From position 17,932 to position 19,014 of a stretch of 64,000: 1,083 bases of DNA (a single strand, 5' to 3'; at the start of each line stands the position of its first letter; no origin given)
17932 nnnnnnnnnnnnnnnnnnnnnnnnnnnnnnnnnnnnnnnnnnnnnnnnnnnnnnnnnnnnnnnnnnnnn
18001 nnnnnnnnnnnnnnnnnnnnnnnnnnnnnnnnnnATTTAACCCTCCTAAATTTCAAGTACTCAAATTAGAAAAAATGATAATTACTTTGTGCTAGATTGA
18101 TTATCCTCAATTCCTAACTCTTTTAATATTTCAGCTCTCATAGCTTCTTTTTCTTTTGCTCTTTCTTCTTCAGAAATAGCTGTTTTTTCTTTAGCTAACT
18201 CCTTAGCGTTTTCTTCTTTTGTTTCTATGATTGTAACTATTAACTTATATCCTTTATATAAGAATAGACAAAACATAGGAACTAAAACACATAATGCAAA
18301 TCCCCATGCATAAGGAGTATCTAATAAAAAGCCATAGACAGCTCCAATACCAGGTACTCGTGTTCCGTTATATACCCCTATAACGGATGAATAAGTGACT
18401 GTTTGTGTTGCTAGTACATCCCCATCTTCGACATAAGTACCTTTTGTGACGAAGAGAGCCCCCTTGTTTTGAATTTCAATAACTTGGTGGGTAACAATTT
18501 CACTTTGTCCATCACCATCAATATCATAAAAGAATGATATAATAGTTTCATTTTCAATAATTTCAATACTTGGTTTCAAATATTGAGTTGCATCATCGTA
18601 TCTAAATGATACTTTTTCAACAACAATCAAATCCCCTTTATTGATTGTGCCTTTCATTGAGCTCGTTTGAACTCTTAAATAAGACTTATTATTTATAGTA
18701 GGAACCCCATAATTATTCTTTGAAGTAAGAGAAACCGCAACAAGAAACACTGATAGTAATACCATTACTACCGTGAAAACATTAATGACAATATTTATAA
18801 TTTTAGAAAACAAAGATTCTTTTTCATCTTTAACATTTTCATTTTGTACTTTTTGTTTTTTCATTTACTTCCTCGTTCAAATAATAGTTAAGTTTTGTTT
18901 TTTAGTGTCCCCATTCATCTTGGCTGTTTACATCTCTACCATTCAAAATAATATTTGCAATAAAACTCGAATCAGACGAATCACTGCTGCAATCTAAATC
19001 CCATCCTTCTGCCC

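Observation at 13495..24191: Three SipW paralogs all carry an extra C-terminal TM helix and a cytoplasmic K/E-rich tail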

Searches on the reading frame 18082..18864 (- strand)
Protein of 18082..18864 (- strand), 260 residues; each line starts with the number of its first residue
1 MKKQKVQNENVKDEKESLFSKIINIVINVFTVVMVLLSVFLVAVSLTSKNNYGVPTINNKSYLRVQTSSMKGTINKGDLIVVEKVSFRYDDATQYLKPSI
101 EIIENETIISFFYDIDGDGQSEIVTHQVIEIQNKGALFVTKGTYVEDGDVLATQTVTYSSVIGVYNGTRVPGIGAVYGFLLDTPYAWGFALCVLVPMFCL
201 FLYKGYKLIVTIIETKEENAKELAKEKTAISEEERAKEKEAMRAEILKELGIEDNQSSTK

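Call 3: search_protein_families(library=pfam, proteins=[window:18082-18864:-], max_evalue=0.1)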
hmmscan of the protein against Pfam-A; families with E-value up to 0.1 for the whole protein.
window:18082-18864:- (260 aa): 6 families
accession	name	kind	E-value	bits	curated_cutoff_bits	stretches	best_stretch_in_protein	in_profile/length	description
PF00717.28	Peptidase_S24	-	0.0015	18.6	23.3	1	60-85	35-60/116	Peptidase S24-like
PF15086.11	UPF0542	-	0.027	14.8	27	0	191-235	24-67/68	Uncharacterised protein family UPF0542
PF14382.12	ECR1_N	-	0.027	14.7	27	1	142-164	19-34/38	Exosome complex exonuclease RRP4 N-terminal region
PF10502.14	Peptidase_S26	-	0.029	14.8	22.9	1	32-90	13-68/168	Signal peptidase, peptidase S26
PF13533.13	Biotin_lipoyl_2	-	0.043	14.1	29.8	0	136-153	13-30/32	Biotin-lipoyl like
PF05620.16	TMEM208_SND2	-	0.097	12.9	22.9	0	187-243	114-165/167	SRP-independent targeting protein 2/TMEM208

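Call 4: search_protein_families(library=ncbifam, proteins=[window:18082-18864:-], max_evalue=0.1)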
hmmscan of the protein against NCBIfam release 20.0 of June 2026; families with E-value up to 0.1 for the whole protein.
window:18082-18864:- (260 aa): 6 families
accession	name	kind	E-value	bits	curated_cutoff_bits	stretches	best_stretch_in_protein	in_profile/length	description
NF046067.1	SigPepSipWBacil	equivalog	2.5e-14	53.3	190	1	25-227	3-183/189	signal peptidase I SipW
TIGR02228.1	sigpep_I_arch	equivalog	9.8e-12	45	51.85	2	27-86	4-57/158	signal peptidase I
TIGR02227.1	sigpep_I_bact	equivalog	0.0018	18.2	47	1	62-100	22-49/162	signal peptidase I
TIGR04402.2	mob_CxxC_CxxC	subfamily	0.0037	17.5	70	0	15-73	52-110/180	mobilome CxxCx(11)CxxC protein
TIGR04554.1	3TM_mycoplas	hypoth_equivalog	0.0072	16.6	40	1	14-59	26-72/105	TIGR04554 family membrane protein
NF053699.1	bfi_fam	equivalog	0.066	13.2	100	0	184-224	62-103/131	Bfi1 family immunity protein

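Call 7: find_related_loci(query=window:18082-18864:-, collection=genome_contigs, flank=10000)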
Query window:18082-18864:- (260 aa) in genome_contigs; peptide patterns used: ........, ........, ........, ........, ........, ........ (x = any residue, [..] = any of these).
128 stretches matched a pattern; 1 encode a relative of the query (tblastn E <= 1e-3); 1 distinct loci.
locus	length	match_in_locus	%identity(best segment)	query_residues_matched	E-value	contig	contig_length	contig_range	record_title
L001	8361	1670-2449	93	1-260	8e-148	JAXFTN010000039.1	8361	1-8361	MAG: Bacilli bacterium isolate SUG2458 k141_1613607, whole genome shotgun sequence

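Call 8: find_homologous_proteins(query=window:18082-18864:-, max_evalue=0.001)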
Query window:18082-18864:- (260 aa): 10 proteins with E <= 0.001 among 1161 candidates.
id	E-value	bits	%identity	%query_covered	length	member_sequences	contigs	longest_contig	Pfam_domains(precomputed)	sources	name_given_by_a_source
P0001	7.8e-152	521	93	100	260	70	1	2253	-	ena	-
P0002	1.3e-118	413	72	100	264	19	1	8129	-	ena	-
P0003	9.6e-89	315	59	92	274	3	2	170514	-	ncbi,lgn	-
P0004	1.4e-77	278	56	79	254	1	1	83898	-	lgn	-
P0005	2.7e-20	91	34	73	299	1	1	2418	-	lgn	-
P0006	1.0e-15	76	31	87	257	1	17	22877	-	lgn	-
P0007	4.9e-13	67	29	90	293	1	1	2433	-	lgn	-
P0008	1.2e-11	63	29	89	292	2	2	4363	-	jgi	-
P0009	2.2e-11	62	31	89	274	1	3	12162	-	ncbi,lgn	-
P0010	1.3e-9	56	32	86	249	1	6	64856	-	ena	-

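Call 12: find_encoding_contigs(protein=P0003, flank=10000, max_places=2)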
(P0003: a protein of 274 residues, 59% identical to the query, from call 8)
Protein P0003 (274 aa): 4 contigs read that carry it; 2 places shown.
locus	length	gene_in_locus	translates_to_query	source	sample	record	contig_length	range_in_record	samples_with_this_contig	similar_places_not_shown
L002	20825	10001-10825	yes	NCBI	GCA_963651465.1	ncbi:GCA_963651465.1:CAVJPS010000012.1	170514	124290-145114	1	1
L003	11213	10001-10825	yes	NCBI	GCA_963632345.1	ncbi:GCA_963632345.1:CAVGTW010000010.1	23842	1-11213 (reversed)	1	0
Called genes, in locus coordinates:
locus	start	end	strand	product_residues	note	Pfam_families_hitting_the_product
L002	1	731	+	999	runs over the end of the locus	PF00990:GGDEF (faint), PF00563:EAL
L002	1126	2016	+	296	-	-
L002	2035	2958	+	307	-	-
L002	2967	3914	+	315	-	-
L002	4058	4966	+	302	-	-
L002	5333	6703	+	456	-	PF02368:Big_2, PF26182:Ig_NUP210_5th (faint)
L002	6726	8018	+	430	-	-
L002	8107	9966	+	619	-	-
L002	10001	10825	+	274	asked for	-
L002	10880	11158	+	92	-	-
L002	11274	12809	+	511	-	-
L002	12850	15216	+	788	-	-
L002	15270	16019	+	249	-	-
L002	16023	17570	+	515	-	PF00563:EAL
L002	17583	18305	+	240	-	PF01048:PNP_UDP_1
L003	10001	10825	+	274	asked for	-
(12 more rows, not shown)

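Call 13: find_encoding_contigs(protein=P0006, flank=10000, max_places=2)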
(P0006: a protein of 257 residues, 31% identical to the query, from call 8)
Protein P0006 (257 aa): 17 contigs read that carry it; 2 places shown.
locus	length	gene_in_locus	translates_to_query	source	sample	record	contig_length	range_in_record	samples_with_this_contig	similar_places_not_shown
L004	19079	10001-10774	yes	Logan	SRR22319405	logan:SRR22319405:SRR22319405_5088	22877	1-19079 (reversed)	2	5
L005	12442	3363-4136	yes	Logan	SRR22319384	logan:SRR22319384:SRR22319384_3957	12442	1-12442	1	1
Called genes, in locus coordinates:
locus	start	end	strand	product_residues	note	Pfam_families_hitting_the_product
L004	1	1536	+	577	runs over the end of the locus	PF00664:ABC_membrane, PF00005:ABC_tran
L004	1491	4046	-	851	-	PF13855:LRR_8 (faint), PF13306:LRR_5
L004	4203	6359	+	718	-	PF00563:EAL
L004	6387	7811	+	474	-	PF00990:GGDEF, PF00563:EAL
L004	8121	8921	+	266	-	-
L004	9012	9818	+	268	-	-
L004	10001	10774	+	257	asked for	-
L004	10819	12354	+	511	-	-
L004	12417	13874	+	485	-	PF09823:DUF2357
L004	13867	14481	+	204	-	-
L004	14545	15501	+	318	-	-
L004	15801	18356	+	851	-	PF02739:5_3_exonuc_N, PF01367:5_3_exonuc, PF00476:DNA_pol_A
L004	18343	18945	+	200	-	PF01121:CoaE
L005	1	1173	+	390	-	?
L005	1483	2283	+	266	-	-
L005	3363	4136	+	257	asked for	-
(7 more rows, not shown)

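Call 14: find_encoding_contigs(protein=P0010, flank=10000, max_places=2)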
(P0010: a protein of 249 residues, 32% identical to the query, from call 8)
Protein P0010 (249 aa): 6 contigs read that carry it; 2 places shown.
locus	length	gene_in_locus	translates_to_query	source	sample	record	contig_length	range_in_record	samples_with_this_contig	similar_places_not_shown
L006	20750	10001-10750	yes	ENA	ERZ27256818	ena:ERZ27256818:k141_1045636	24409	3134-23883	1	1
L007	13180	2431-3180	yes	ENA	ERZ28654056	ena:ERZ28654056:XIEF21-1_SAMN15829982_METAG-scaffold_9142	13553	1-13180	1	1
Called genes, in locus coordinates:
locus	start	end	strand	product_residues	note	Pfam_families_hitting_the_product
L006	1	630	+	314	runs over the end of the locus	-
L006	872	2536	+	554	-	PF04542:Sigma70_r2, PF08281:Sigma70_r4_2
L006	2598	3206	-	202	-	PF01476:LysM, PF00188:CAP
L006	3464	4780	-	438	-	PF07454:SpoIIP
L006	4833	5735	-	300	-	PF03418:Peptidase_A25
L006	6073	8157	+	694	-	PF00496:SBP_bac_5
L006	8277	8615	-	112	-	-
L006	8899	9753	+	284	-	PF01381:HTH_3, PF12844:HTH_19 (weak), PF13443:HTH_26, PF00717:Peptidase_S24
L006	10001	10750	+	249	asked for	-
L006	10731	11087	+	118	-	PF05635:23S_rRNA_IVP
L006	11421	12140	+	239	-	-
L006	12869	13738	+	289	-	-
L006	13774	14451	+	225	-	-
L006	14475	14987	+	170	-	-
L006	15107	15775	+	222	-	-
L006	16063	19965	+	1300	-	PF02415:Chlam_PMP (faint), PF09479:Flg_new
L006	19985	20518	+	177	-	-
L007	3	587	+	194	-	?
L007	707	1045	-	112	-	-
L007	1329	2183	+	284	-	PF01381:HTH_3, PF12844:HTH_19 (weak), PF13443:HTH_26, PF00717:Peptidase_S24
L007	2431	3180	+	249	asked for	-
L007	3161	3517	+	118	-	PF05635:23S_rRNA_IVP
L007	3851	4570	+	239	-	-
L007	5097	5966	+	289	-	-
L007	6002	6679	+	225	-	-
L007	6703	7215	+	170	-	-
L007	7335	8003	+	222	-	-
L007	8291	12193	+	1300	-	PF02415:Chlam_PMP (faint), PF09479:Flg_new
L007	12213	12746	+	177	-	-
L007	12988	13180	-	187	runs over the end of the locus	?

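Call 37: find_homologous_proteins(query=A4, max_evalue=1e-10)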
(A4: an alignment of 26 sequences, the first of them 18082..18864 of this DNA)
Query A4 (26 sequences) (260 aa, profile of the alignment): 42 proteins with E <= 1e-10 among 8000 candidates.
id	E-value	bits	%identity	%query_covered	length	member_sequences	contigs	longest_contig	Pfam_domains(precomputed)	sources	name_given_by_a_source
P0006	8.0e-71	256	31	87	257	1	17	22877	-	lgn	-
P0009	1.1e-69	252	31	89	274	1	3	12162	-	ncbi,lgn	-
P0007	2.2e-66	242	29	90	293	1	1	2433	-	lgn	-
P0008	3.1e-66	241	29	89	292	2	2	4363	-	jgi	-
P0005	3.8e-61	224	34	73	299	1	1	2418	-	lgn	-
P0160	3.3e-59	218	27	63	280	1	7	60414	-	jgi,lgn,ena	-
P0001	8.3e-59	217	93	100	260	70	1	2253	-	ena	-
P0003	1.4e-58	216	59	92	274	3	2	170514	-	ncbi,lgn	-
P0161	1.1e-57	213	22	53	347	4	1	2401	-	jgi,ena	-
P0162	5.9e-56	207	26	74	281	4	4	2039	-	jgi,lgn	jgi:signal peptidase I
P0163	8.9e-56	207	24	53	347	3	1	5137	-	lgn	-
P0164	1.1e-55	207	27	65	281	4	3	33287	-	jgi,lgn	jgi:hypothetical protein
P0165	1.1e-54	203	27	90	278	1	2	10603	-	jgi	jgi:signal peptidase I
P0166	2.6e-51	192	26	62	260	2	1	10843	-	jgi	jgi:hypothetical protein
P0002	1.1e-50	190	72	100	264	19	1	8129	-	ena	-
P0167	1.2e-50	190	33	80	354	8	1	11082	-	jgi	jgi:signal peptidase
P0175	1.4e-42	164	24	56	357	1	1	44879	-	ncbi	-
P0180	8.3e-42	161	26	88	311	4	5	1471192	-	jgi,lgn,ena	jgi:hypothetical protein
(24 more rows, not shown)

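Call 39: find_encoding_contigs(protein=P0180, flank=10000, max_places=1)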
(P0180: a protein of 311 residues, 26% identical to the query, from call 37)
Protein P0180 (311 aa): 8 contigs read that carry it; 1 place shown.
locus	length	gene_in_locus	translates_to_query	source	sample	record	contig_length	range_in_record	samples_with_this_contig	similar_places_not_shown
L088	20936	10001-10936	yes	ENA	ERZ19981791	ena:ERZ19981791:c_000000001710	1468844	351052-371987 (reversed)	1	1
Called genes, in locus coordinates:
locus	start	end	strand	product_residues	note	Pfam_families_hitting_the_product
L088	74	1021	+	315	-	PF00990:GGDEF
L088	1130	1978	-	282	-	-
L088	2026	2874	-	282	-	-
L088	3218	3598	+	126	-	-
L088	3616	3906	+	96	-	-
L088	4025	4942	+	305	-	-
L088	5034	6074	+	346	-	-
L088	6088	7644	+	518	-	-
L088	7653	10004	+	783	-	PF09823:DUF2357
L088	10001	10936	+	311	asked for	-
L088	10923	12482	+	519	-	PF00563:EAL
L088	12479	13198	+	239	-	PF01048:PNP_UDP_1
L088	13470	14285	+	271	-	-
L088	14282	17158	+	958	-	-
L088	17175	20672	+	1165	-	PF13306:LRR_5, PF13855:LRR_8 (faint), PF13306:LRR_5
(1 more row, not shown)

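Call 40: find_encoding_contigs(protein=P0175, flank=10000, max_places=1)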
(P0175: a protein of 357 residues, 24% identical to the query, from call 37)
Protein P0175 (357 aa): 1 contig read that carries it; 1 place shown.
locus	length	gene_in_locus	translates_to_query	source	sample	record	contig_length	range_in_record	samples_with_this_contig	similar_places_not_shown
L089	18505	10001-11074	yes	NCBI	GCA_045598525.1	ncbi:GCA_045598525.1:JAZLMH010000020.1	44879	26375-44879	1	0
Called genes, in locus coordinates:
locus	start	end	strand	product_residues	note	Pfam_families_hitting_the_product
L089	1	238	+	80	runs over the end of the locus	-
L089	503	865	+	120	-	-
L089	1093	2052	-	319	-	-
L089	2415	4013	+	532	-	-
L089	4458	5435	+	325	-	-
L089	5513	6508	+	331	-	-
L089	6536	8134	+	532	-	-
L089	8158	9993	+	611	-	-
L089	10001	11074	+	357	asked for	-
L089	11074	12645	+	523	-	PF00563:EAL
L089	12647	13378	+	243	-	PF01048:PNP_UDP_1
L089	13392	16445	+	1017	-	PF00563:EAL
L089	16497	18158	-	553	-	PF00331:Glyco_hydro_10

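Call 41: find_encoding_contigs(protein=P0167, flank=10000, max_places=1)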
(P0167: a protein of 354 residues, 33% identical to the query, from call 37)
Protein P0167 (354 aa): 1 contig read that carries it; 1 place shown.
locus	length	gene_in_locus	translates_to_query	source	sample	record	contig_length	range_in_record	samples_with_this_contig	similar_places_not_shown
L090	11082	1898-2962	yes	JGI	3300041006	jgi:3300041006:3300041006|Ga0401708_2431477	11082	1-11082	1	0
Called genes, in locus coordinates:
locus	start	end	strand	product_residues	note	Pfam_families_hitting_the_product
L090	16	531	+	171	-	PF02368:Big_2 (weak)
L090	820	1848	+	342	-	-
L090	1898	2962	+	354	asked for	-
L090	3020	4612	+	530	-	-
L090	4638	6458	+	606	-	PF09823:DUF2357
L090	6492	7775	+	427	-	-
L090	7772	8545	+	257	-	-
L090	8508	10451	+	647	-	-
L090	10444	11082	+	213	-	?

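Call 52: predict_structure(alignment_id=A5)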
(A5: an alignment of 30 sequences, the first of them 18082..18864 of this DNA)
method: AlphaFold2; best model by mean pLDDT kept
length: 260 residues; sequences in the alignment: 30
mean_pLDDT: 77.2   pTM: 0.57
mean pLDDT of the five models: 77.2, 76.2, 74.4, 74.2, 72.7
residues with pLDDT >= 90: 51; 70-90: 148; 50-70: 38; < 50: 23
segments of 3 or more residues with pLDDT < 50: 1-15, 253-260
pLDDT, mean of each block of 10 residues (from residue 1): 39 57 82 79 67 74 86 88 91 89 93 81 90 92 82 89 91 79 67 78 83 80 70 66 69 46
secondary structure, 60 per line:
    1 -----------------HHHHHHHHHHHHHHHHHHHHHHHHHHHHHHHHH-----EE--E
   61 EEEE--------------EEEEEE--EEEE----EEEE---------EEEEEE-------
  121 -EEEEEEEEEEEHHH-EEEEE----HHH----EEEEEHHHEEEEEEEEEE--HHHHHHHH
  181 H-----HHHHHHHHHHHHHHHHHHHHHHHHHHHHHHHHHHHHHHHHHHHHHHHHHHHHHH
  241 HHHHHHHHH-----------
elements in order: H18-50 E60-64 E79-84 E87-90 E95-98 E108-113 E122-132 E137-141 E153-157 E161-170 H173-181 H187-249

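Call 55: fold_search(model_id=the predicted structure, library=pdb)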
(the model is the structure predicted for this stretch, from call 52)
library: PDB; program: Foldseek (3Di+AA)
matches with E <= 10: 856; with E <= 0.001: 0
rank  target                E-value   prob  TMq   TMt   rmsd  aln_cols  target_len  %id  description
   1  9nlo_B                4.8e-03  0.69  0.14  0.16  16.6       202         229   13  Escherichia coli Signal Peptidase I Delta 2-76 P84A in complex with lipopeptide inhibitor (released 2025-11-19)
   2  3s04_B                5.0e-03  0.77  0.14  0.16  16.6       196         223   14  Crystal structure of Escherichia coli type I signal peptidase in complex with an Arylomycin Lipoglycopeptide Antibioti (released 2011-10-05)
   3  1kn9_B                5.4e-03  0.66  0.14  0.16  17.4       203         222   16  CRYSTAL STRUCTURE OF A BACTERIAL SIGNAL PEPTIDASE APO-ENZYME, IMPLICATIONS FOR SIGNAL PEPTIDE BINDING AND THE SER-LYS  (released 2002-01-30)
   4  1t7d_A                6.0e-03  0.72  0.14  0.17  16.5       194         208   13  Crystal structure of Escherichia coli type I signal peptidase in complex with a lipopeptide inhibitor (released 2004-07-13)
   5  1b12_D                9.7e-03  0.99  0.24  0.28  13.7       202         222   13  CRYSTAL STRUCTURE OF TYPE 1 SIGNAL PEPTIDASE FROM ESCHERICHIA COLI IN COMPLEX WITH A BETA-LACTAM INHIBITOR (released 1999-12-10)
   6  1kn9_A                1.6e-02  0.98  0.21  0.23   7.4        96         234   21  CRYSTAL STRUCTURE OF A BACTERIAL SIGNAL PEPTIDASE APO-ENZYME, IMPLICATIONS FOR SIGNAL PEPTIDE BINDING AND THE SER-LYS  (released 2002-01-30)
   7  9nlo_A                2.5e-02  0.97  0.24  0.28  14.3       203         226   13  Escherichia coli Signal Peptidase I Delta 2-76 P84A in complex with lipopeptide inhibitor (released 2025-11-19)
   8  3s04_A                3.3e-02  0.44  0.14  0.17  17.6       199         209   12  Crystal structure of Escherichia coli type I signal peptidase in complex with an Arylomycin Lipoglycopeptide Antibioti (released 2011-10-05)
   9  9eum_MODEL_1_A        4.5e-02  0.91  0.18  0.25   5.5        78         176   14  NMR structure of the Staphylococcus aureus bacteriophage phi812 hub protein - lytic cleaver (CHAP) domain (released 2025-04-09)
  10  3iiq_B                4.8e-02  0.33  0.14  0.16  18.2       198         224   13  Crystallographic analysis of bacterial signal peptidase in ternary complex with Arylomycin A2 and a beta-sultam inhibi (released 2009-09-01)
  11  3iiq_A                6.0e-02  0.30  0.14  0.17  18.4       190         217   15  Crystallographic analysis of bacterial signal peptidase in ternary complex with Arylomycin A2 and a beta-sultam inhibi (released 2009-09-01)
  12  9jns_P                6.4e-02  0.92  0.19  0.39   3.9        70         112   13  50S precursor - Erm complex (C-II) (released 2025-10-29)
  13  4ova_C                6.4e-02  0.91  0.23  0.30  12.7       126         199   10  Structure of the two tandem Tudor domains and a new identified KH0 domain from human Fragile X Mental Retardation Prot (released 2015-02-25)
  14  4wfa_M                7.2e-02  0.92  0.19  0.41   3.6        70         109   14  The crystal structure of the large ribosomal subunit of Staphylococcus aureus in complex with linezolid (released 2015-10-21)
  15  4qw2_B                7.2e-02  0.75  0.21  0.26  13.7       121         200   12  FMRP N-terminal domain (R138Q) (released 2014-12-03)
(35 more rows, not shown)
